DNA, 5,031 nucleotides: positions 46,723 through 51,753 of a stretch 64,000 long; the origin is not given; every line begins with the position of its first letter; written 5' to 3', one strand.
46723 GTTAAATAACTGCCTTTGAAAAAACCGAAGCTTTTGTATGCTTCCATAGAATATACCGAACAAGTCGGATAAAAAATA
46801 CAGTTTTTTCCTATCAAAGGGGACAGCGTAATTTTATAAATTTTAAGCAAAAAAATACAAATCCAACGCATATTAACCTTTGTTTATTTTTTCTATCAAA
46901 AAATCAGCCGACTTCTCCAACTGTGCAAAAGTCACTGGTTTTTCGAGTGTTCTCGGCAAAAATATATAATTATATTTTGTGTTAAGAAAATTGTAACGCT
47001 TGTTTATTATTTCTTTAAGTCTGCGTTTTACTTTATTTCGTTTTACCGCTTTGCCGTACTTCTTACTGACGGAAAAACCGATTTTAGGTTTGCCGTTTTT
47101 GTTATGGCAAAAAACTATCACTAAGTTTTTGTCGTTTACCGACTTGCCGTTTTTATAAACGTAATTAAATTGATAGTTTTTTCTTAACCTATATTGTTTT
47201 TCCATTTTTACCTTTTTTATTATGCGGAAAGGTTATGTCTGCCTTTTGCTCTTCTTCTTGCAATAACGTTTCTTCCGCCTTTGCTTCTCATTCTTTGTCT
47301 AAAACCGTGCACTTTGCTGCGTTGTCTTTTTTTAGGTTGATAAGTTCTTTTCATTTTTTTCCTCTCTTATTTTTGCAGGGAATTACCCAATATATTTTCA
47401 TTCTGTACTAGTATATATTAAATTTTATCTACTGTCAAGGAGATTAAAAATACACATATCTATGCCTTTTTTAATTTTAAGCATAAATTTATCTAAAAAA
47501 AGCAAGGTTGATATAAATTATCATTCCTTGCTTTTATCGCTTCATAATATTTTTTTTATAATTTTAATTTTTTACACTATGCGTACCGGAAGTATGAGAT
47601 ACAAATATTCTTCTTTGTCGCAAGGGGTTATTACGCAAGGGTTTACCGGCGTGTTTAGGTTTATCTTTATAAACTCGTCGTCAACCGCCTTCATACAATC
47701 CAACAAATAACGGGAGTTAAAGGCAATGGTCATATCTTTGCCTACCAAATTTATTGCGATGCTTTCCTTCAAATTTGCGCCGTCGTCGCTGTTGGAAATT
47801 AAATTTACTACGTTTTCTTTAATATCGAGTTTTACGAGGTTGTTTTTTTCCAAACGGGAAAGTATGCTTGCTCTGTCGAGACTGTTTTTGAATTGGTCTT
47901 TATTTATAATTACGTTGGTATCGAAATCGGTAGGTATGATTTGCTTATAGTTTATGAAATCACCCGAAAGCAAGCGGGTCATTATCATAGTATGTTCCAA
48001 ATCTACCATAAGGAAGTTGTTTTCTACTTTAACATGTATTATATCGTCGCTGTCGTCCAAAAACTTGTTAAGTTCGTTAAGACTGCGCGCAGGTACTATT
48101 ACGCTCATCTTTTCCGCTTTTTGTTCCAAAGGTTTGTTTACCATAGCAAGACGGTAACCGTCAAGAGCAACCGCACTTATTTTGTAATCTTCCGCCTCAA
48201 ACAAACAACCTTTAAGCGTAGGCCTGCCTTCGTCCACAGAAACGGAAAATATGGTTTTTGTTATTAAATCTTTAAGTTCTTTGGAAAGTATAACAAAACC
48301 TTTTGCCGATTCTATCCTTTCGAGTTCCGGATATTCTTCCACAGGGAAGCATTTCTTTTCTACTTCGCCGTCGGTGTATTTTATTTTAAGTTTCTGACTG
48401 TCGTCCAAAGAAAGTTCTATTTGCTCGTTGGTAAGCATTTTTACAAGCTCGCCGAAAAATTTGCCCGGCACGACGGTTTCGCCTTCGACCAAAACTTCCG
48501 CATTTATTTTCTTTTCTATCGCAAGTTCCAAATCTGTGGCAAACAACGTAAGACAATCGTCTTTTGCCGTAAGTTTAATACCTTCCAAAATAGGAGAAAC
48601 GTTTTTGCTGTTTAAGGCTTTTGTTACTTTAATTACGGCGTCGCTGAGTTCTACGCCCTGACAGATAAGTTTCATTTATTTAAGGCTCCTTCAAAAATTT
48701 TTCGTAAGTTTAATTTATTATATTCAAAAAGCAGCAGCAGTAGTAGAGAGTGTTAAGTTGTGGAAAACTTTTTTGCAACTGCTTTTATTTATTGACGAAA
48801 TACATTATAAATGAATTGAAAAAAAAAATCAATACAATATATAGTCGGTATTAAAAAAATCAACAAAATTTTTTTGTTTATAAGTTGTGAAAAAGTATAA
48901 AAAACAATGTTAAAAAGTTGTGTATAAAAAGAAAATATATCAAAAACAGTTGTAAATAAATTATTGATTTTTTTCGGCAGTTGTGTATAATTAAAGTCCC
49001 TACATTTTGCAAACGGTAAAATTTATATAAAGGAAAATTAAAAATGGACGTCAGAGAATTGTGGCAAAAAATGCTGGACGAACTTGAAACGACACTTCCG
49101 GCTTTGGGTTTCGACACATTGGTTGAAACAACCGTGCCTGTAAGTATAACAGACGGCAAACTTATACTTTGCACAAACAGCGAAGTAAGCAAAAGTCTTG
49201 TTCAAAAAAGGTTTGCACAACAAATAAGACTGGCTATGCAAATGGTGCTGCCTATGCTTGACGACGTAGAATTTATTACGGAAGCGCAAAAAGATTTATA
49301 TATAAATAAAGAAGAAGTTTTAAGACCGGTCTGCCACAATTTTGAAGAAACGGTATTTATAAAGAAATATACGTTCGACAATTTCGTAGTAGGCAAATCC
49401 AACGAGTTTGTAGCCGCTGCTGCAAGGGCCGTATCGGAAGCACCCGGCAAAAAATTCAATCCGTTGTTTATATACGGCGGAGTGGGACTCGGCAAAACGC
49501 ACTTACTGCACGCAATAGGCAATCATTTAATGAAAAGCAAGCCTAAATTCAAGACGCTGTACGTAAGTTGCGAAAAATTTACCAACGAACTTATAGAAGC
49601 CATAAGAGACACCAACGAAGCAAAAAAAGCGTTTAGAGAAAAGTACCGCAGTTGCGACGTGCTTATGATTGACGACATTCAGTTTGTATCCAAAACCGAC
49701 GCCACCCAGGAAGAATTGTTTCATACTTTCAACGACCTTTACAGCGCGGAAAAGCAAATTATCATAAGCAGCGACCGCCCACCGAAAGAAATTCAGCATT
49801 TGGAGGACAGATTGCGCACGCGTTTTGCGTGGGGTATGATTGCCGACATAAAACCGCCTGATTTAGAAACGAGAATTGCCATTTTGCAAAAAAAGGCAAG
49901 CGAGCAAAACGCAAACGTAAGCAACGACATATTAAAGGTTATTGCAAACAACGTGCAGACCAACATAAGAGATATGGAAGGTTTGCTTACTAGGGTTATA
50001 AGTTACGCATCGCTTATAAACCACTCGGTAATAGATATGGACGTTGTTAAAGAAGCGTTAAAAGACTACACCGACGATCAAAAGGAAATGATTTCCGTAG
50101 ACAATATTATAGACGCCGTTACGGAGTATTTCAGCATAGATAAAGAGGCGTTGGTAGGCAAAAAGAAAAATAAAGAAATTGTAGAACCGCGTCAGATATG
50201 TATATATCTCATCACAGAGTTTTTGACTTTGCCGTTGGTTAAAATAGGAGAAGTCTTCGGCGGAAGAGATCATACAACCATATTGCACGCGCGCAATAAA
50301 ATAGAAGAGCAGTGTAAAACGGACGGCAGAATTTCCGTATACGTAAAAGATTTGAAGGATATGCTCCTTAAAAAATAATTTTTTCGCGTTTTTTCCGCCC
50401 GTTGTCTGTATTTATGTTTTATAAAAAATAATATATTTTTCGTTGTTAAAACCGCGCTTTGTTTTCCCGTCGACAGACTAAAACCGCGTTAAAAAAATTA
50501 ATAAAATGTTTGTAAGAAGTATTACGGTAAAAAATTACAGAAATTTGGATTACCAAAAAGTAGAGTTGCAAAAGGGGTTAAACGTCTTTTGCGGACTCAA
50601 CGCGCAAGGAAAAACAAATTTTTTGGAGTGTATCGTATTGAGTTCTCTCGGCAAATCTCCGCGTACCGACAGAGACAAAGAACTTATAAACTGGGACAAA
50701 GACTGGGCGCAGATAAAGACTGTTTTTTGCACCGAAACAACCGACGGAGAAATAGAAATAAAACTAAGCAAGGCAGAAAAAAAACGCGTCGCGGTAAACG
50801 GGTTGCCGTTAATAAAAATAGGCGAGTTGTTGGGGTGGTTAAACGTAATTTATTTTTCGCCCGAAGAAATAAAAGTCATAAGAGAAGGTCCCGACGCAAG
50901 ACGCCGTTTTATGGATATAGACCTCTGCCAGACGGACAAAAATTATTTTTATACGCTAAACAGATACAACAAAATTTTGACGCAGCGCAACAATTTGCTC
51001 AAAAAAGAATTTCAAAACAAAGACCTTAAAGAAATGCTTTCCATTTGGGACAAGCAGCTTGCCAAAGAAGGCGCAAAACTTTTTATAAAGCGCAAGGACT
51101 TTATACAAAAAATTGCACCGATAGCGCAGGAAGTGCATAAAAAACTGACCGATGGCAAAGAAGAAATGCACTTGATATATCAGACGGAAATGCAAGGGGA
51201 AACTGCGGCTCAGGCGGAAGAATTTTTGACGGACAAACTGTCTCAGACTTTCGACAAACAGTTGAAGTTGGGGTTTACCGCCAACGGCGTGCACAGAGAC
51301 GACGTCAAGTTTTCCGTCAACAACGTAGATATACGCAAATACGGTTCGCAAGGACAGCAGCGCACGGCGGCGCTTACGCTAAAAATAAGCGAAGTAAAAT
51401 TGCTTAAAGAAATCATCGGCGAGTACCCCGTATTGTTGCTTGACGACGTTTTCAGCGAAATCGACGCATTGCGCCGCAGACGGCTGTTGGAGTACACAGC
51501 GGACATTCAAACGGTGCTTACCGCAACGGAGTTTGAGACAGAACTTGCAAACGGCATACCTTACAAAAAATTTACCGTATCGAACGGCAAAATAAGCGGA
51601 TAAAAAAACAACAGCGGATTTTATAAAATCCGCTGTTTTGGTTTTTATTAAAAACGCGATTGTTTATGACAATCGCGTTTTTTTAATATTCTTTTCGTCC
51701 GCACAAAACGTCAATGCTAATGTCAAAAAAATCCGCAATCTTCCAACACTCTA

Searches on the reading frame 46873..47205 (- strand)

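Call 75: search_protein_families(library=pfam, proteins=[window:46873-47205:-], max_evalue=1e-10)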
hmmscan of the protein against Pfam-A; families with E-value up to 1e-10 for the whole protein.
window:46873-47205:- (110 aa): 1 family
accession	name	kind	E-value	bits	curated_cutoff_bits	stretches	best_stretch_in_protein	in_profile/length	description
PF00825.24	Ribonuclease_P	-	1.3e-27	96.4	22.3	1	1-107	1-108/109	Ribonuclease P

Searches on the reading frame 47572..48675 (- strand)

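Call 74: search_protein_families(library=pfam, proteins=[window:47572-48675:-], max_evalue=0.00001)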
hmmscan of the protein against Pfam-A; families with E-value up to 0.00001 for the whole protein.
window:47572-48675:- (367 aa): 3 families
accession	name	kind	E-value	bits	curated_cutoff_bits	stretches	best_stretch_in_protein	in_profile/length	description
PF00712.24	DNA_pol3_beta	-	3e-35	121.4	24.4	1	1-118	1-119/120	DNA polymerase III beta subunit, N-terminal domain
PF02768.20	DNA_pol3_beta_3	-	2.9e-33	114.7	27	1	244-365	1-121/121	DNA polymerase III beta subunit, C-terminal domain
PF02767.21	DNA_pol3_beta_2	-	5.1e-33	114.3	27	2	131-240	4-114/116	DNA polymerase III beta subunit, central domain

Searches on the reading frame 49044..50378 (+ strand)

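Call 75: search_protein_families(library=pfam, proteins=[window:49044-50378:+], max_evalue=1e-10)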
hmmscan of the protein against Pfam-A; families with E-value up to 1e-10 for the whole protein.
window:49044-50378:+ (444 aa): 2 families
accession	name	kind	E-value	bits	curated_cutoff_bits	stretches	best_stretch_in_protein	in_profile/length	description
PF00308.24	Bac_DnaA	-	1.4e-69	233.8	23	1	107-267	3-161/162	Bacterial DnaA ATPAse domain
PF08299.17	Bac_DnaA_C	-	8.5e-26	90.2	31.5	1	352-420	1-69/69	Bacterial dnaA protein helix-turn-helix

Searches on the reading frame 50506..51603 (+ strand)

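Call 75: search_protein_families(library=pfam, proteins=[window:50506-51603:+], max_evalue=1e-10)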
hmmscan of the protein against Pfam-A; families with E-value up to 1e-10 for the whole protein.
window:50506-51603:+ (365 aa): 3 families
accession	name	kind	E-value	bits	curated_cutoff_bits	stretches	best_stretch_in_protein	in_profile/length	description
PF13175.12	AAA_15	-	4.6e-12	46.7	32.1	1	1-226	1-191/374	AAA ATPase domain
PF13476.12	AAA_23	-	1.9e-11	45.4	27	1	5-210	1-142/201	AAA domain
PF02463.25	SMC_N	-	8.6e-11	42.1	40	0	3-331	2-183/220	RecF/RecN/SMC N terminal domain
